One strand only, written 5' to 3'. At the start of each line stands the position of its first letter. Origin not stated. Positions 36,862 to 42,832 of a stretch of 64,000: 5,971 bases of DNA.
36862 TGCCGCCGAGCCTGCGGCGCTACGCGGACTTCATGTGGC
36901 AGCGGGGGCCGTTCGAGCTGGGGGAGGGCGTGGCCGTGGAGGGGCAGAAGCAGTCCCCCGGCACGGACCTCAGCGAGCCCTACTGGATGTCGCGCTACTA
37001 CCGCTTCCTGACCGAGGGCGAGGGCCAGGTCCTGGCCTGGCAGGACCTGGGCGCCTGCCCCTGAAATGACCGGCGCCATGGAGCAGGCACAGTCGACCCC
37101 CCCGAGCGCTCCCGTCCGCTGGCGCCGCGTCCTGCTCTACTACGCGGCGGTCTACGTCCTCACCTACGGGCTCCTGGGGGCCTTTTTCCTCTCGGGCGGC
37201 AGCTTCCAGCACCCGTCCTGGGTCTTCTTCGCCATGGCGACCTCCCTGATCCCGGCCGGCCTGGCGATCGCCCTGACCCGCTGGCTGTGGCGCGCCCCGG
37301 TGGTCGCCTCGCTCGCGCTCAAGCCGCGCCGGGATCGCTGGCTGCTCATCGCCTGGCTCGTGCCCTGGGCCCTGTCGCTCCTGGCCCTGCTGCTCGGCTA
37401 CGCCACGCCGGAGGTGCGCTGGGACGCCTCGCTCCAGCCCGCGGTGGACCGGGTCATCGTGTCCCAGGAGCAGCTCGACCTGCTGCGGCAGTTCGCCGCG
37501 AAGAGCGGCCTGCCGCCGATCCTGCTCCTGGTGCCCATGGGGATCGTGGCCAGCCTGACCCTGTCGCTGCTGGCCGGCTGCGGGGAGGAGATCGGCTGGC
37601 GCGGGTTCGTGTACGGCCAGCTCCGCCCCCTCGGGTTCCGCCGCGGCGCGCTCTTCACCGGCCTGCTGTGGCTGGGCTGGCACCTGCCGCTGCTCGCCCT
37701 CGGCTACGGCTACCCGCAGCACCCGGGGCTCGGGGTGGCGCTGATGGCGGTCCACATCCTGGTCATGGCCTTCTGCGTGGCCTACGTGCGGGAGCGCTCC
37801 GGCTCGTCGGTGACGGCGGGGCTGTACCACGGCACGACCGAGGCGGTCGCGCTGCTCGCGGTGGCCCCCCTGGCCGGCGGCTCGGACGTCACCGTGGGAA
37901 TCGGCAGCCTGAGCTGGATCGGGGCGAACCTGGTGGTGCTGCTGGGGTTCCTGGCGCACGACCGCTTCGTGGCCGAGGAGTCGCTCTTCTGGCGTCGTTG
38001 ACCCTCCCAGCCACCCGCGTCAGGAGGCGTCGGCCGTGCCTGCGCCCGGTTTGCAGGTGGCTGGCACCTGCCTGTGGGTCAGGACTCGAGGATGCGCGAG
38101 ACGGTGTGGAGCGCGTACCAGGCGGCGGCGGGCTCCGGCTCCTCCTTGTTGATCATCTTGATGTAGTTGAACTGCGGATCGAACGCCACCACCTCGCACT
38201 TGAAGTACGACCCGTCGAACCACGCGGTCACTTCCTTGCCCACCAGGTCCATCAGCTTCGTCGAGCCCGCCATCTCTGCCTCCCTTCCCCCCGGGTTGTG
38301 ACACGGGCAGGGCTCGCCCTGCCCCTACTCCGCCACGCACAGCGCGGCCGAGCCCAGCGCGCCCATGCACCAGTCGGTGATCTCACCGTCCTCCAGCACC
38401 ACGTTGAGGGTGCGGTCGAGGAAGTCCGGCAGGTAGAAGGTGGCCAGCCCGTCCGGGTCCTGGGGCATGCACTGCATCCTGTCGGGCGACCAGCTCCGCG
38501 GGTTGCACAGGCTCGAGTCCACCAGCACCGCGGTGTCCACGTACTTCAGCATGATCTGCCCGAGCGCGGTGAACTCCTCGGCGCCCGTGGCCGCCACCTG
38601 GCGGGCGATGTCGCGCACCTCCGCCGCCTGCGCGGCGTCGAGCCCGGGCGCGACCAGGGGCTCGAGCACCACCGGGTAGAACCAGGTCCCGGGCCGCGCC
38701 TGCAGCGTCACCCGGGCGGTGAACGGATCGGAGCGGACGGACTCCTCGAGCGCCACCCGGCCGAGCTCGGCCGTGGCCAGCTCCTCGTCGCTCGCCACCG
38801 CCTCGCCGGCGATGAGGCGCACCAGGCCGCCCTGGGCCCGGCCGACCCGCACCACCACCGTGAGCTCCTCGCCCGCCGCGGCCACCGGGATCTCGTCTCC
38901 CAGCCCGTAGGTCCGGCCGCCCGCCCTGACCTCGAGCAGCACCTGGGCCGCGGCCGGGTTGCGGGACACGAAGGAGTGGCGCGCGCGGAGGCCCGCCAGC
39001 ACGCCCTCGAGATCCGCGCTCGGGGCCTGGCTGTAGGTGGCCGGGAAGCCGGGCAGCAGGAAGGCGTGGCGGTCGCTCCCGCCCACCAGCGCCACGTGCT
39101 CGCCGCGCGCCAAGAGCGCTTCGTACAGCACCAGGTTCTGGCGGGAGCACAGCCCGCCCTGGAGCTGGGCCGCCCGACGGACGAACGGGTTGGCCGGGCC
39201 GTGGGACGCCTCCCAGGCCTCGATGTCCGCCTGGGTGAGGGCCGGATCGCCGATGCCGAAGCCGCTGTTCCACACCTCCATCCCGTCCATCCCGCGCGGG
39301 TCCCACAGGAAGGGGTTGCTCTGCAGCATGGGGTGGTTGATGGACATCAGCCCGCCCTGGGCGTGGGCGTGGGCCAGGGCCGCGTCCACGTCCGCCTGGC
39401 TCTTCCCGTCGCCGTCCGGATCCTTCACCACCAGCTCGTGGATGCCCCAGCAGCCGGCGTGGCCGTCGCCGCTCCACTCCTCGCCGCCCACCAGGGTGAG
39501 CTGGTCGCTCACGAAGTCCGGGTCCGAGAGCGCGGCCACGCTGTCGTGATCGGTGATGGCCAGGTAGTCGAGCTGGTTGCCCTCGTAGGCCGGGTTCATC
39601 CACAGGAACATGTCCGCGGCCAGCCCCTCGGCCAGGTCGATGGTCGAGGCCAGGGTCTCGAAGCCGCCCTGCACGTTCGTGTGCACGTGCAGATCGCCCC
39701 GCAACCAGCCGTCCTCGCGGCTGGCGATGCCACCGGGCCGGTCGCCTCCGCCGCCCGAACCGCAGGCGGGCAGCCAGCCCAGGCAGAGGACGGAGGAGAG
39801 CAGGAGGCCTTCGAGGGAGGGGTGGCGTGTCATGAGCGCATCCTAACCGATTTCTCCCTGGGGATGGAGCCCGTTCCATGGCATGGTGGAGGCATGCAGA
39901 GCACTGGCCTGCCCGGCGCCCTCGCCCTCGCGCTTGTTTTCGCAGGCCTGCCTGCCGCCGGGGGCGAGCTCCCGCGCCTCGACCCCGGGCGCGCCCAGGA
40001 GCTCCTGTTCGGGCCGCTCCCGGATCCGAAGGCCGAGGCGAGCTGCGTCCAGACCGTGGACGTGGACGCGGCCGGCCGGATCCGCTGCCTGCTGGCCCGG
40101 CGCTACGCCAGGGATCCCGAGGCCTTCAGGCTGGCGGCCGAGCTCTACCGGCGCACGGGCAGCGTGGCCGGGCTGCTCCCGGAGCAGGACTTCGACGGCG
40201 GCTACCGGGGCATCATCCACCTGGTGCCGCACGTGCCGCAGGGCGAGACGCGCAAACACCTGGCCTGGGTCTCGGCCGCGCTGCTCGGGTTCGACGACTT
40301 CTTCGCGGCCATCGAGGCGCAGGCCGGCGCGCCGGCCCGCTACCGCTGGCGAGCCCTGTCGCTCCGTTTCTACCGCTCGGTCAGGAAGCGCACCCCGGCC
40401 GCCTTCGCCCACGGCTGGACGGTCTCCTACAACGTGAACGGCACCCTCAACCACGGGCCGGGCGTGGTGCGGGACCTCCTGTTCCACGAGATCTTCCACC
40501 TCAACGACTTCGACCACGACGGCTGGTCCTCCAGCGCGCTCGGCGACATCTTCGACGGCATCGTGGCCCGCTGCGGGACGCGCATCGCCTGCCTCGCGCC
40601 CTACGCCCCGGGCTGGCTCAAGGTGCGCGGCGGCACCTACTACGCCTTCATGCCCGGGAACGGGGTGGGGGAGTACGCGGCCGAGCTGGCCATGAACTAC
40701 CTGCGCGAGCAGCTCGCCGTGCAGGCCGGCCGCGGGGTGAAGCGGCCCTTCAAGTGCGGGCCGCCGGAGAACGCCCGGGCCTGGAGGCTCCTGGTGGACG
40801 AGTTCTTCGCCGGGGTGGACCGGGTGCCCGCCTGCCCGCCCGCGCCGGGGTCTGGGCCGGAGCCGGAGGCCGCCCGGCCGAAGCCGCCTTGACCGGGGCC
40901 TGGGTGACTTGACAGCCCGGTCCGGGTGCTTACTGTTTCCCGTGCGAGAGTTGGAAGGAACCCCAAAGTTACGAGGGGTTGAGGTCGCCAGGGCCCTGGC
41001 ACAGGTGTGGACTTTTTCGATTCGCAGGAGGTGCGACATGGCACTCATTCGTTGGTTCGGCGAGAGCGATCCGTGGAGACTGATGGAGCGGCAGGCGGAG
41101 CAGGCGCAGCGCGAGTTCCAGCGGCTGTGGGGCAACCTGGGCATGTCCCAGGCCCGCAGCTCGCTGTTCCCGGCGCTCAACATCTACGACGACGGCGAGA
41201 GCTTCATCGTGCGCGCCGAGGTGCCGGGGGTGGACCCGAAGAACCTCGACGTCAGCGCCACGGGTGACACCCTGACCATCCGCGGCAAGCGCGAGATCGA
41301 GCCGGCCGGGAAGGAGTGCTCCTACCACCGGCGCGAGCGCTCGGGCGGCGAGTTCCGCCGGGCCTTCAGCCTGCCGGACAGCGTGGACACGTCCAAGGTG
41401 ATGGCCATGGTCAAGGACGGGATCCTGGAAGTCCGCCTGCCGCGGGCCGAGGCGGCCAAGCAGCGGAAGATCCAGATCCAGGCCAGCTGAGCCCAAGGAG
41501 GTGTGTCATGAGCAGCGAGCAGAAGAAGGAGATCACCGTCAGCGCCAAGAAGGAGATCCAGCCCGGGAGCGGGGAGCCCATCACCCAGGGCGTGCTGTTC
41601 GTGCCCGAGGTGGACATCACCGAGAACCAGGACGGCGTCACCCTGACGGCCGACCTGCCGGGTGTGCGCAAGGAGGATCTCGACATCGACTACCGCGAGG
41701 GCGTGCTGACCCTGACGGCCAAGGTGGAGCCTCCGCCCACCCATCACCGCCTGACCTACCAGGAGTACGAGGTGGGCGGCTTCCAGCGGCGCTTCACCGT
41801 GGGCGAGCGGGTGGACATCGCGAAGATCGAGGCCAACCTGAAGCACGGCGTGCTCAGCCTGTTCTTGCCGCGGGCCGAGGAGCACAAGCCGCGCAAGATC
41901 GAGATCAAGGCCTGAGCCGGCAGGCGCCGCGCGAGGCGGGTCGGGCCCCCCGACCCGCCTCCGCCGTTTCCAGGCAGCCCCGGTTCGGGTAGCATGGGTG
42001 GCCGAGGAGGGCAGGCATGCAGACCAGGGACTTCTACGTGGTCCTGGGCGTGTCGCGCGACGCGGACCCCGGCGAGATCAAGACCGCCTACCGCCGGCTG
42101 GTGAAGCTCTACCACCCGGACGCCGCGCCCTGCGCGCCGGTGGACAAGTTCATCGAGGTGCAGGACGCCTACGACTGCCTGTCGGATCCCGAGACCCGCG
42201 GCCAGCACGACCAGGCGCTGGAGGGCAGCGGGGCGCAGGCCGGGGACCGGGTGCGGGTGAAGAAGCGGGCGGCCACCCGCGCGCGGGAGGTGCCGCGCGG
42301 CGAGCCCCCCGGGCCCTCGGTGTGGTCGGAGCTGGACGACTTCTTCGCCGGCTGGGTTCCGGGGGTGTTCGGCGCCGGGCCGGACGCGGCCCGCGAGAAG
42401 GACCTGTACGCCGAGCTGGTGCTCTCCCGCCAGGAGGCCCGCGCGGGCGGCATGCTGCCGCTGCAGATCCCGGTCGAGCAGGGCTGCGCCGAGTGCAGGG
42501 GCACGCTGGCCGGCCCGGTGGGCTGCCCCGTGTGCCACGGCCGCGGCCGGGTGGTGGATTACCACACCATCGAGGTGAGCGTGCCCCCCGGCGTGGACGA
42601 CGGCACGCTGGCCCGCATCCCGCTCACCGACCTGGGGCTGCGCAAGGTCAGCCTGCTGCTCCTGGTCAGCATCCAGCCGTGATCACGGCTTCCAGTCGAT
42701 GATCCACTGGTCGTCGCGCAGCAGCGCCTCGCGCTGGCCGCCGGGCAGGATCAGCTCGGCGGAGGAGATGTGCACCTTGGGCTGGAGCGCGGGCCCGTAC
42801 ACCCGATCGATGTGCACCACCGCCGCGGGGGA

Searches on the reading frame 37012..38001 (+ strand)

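Call 60: search_protein_families(library=pfam, proteins=[window:37012-38001:+], max_evalue=0.0001)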
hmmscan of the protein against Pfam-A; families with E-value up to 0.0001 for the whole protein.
window:37012-38001:+ (329 aa): 1 family
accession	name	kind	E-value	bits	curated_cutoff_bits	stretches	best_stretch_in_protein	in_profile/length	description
PF02517.21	Rce1-like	-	1.3e-11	45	22.4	1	178-277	5-91/93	Type II CAAX prenyl endopeptidase Rce1-like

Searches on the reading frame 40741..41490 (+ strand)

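Call 9: search_protein_families(library=pfam, proteins=[window:40741-41490:+], max_evalue=0.01)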
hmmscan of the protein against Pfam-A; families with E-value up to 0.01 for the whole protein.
window:40741-41490:+ (249 aa): 2 families
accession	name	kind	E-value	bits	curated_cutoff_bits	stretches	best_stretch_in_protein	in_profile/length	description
PF00011.27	HSP20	-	2.4e-22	79.4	20.8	1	149-247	3-102/102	Hsp20/alpha crystallin family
PF17886.7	ArsA_HSP20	-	2.1e-09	37.2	22.5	1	154-232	3-62/63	HSP20-like domain found in ArsA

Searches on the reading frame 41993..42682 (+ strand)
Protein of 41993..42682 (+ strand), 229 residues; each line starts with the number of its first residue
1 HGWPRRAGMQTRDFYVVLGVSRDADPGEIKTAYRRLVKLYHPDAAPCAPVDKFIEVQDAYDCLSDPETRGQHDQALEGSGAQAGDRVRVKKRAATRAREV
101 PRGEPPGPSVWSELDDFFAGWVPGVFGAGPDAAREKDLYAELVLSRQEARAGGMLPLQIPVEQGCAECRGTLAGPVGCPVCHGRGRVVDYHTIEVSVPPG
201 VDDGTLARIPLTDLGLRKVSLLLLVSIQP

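Call 9: search_protein_families(library=pfam, proteins=[window:41993-42682:+], max_evalue=0.01)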
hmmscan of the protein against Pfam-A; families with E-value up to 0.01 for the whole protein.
window:41993-42682:+ (229 aa): 1 family
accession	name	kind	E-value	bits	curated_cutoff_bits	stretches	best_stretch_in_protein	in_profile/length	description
PF00226.36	DnaJ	-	1.3e-18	67.3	27.8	1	13-73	1-63/63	DnaJ domain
